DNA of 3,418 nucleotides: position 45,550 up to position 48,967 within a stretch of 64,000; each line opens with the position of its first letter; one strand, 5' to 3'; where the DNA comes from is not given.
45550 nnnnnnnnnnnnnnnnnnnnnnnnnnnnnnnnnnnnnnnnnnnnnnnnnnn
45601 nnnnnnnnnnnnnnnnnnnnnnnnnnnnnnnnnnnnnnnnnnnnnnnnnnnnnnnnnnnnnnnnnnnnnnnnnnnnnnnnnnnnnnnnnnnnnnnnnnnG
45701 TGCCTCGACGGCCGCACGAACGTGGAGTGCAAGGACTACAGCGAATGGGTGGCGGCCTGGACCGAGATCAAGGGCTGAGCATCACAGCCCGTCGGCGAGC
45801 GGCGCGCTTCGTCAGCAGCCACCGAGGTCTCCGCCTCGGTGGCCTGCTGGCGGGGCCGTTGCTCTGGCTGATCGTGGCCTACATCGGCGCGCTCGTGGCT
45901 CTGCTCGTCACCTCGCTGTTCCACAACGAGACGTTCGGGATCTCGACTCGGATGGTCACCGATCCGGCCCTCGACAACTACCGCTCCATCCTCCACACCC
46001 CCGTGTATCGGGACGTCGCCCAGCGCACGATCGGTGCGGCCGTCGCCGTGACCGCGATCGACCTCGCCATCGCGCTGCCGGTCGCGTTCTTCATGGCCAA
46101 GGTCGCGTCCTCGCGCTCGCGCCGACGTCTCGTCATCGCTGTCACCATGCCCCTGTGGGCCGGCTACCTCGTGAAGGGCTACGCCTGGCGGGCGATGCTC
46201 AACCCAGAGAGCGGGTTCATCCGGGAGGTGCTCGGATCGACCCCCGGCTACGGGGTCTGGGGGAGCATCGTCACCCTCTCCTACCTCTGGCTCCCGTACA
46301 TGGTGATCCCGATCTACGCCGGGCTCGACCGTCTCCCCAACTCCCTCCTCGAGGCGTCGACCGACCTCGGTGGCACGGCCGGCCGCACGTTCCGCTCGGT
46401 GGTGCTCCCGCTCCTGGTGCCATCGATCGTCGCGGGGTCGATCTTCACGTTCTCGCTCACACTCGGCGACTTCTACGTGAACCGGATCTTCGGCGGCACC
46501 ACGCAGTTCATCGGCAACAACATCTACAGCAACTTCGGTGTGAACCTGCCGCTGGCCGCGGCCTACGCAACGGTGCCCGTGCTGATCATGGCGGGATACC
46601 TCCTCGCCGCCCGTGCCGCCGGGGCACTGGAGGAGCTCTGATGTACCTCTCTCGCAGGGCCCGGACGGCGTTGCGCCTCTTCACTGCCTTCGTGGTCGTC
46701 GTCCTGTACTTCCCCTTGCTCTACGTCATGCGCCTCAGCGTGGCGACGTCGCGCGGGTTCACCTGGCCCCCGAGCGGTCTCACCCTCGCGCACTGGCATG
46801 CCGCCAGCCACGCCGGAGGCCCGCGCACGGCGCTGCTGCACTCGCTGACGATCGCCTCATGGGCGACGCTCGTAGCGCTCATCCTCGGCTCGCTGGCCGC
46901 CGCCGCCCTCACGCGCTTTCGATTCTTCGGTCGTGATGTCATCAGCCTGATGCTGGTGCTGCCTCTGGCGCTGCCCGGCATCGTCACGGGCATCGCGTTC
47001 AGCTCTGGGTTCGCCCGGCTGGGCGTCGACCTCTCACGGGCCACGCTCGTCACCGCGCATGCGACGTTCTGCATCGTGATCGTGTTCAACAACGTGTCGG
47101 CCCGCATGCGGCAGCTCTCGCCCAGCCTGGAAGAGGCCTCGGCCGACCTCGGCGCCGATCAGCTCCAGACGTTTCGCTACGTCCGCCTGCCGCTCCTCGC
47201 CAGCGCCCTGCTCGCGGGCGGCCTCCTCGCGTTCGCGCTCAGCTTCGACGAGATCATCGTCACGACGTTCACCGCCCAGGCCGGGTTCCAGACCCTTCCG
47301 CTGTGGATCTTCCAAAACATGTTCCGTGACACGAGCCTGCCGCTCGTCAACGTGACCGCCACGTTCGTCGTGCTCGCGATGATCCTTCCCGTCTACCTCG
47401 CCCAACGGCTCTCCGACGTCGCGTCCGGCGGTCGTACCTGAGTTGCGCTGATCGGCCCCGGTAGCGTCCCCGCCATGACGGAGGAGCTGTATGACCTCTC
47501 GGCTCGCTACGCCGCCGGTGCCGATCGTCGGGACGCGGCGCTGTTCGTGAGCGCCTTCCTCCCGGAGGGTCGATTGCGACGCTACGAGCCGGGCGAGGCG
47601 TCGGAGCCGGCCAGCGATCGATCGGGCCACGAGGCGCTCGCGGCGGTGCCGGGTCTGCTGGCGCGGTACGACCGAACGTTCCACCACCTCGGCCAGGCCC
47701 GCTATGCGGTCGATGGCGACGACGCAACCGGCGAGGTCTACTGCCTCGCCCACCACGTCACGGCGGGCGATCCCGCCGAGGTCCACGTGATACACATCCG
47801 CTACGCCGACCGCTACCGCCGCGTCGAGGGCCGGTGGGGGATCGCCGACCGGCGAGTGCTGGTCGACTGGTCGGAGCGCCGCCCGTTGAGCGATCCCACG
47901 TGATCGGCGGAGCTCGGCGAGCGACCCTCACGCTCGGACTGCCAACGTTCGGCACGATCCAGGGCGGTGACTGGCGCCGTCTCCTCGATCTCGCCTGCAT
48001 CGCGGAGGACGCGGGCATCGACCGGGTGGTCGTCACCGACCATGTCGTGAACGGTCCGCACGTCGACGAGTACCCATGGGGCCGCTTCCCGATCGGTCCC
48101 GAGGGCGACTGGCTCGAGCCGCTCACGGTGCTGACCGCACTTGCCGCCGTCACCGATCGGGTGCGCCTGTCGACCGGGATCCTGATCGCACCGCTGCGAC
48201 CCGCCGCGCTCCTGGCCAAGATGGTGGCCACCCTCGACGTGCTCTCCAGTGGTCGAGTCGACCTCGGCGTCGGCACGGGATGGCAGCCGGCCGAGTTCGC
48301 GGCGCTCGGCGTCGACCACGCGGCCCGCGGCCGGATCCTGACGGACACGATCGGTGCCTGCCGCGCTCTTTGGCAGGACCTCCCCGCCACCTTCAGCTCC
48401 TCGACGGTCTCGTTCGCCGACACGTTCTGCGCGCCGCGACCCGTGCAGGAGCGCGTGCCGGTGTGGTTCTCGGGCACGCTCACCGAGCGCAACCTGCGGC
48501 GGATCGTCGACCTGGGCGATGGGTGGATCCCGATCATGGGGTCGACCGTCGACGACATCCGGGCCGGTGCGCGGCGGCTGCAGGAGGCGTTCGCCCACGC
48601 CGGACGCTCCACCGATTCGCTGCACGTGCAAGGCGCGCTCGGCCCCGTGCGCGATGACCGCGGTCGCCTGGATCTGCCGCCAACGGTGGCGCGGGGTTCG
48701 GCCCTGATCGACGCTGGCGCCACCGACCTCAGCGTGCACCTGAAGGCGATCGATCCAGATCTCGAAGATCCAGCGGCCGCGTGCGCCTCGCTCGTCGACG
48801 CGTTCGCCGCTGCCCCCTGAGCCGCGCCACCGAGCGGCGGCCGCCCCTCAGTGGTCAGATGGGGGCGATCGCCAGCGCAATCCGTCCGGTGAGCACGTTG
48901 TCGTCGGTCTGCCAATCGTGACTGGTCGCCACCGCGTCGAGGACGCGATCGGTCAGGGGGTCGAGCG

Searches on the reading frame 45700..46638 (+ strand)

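Call 60: search_protein_families(library=pfam, proteins=[window:45700-46638:+], max_evalue=0.00001)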
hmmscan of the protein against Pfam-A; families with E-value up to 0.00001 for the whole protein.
window:45700-46638:+ (313 aa): 1 family
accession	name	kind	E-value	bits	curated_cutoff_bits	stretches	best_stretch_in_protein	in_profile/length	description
PF00528.27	BPD_transp_1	-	9.6e-13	48.7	26.4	1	125-297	29-169/184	Binding-protein-dependent transport system inner membrane component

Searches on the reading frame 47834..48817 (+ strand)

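Call 60: search_protein_families(library=pfam, proteins=[window:47834-48817:+], max_evalue=0.00001)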
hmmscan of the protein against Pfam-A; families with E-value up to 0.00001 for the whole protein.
window:47834-48817:+ (328 aa): 1 family
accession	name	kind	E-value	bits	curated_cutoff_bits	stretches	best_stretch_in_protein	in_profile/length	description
PF00296.26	Bac_luciferase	-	4.3e-48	164.7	27.9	1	43-265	17-222/314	Luciferase-like monooxygenase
